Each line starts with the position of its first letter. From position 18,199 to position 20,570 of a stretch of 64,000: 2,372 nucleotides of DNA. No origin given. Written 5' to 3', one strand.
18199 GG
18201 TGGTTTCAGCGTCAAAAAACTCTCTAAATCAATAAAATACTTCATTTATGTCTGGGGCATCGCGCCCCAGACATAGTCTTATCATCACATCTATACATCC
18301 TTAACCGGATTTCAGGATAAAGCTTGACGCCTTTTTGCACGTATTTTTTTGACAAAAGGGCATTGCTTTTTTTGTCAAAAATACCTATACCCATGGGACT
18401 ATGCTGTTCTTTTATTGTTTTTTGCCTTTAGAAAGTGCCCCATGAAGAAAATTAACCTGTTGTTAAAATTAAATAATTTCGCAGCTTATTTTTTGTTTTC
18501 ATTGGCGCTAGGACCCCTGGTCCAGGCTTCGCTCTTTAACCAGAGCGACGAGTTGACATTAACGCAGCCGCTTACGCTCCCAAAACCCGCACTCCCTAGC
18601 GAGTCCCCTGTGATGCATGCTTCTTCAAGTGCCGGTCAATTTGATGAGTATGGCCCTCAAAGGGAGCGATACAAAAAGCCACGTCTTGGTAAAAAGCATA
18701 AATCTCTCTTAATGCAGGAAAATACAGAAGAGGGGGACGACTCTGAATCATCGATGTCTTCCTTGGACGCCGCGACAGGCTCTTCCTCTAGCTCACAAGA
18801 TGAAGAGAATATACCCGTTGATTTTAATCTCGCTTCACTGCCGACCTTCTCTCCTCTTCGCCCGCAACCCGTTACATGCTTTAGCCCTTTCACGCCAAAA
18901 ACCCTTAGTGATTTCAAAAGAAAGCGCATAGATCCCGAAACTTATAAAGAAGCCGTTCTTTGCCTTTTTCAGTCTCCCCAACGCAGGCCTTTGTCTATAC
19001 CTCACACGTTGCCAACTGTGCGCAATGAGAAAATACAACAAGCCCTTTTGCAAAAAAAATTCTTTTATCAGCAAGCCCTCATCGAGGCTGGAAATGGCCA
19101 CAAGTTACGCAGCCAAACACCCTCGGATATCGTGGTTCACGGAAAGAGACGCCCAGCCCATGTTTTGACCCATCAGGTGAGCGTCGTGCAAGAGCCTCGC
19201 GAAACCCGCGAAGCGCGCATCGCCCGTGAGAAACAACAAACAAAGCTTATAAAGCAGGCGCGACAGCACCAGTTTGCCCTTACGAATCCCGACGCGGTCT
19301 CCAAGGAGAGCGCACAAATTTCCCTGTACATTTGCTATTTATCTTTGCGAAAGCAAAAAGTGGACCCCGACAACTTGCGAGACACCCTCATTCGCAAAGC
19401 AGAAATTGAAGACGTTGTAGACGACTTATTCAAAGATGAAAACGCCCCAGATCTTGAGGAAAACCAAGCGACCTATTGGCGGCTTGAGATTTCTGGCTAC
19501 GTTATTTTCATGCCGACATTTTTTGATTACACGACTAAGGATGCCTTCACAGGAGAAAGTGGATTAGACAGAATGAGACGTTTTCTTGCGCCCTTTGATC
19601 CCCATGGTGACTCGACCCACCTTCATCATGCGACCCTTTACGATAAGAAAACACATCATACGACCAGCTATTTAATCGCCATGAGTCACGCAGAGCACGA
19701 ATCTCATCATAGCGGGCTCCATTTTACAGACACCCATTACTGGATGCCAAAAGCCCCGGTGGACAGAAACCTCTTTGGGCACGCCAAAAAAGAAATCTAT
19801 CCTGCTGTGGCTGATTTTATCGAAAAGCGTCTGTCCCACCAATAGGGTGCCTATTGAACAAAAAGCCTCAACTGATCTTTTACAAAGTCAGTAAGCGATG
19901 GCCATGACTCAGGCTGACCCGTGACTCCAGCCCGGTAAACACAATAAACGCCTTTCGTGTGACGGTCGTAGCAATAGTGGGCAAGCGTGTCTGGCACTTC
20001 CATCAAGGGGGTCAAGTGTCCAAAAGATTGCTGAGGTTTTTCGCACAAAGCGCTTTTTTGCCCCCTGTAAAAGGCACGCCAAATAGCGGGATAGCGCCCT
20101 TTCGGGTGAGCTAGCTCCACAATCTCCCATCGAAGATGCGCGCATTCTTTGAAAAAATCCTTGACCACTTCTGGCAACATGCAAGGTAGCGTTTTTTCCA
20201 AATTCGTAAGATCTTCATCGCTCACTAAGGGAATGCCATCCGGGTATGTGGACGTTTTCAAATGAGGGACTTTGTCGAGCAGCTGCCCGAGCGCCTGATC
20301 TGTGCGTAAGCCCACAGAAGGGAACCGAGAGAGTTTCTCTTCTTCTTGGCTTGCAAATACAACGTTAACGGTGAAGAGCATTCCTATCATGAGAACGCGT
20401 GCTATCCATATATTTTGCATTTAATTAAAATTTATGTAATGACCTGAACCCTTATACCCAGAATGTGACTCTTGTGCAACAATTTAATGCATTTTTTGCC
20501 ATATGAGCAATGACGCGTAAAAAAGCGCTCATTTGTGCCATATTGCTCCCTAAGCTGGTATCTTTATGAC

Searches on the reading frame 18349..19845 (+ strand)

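Call 3: search_protein_families(library=pfam, proteins=[window:18349-19845:+], max_evalue=0.01)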
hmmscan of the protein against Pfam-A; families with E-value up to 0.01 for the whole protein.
window:18349-19845:+ (498 aa): 1 family
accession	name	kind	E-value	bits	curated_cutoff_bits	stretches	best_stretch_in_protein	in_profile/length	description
PF14411.12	LHH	-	0.0011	19.5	23.3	1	406-462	3-50/76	A nuclease of the HNH/ENDO VII superfamily with conserved LHH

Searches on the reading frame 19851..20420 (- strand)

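Call 53: search_protein_families(library=pfam, proteins=[window:19851-20420:-], max_evalue=0.001)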
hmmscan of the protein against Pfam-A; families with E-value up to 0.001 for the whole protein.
window:19851-20420:- (189 aa): 1 family
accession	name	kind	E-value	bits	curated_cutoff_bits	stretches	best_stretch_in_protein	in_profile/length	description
PF14567.11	SUKH_5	-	1.6e-05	25.1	27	1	59-184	15-141/142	SMI1-KNR4 cell-wall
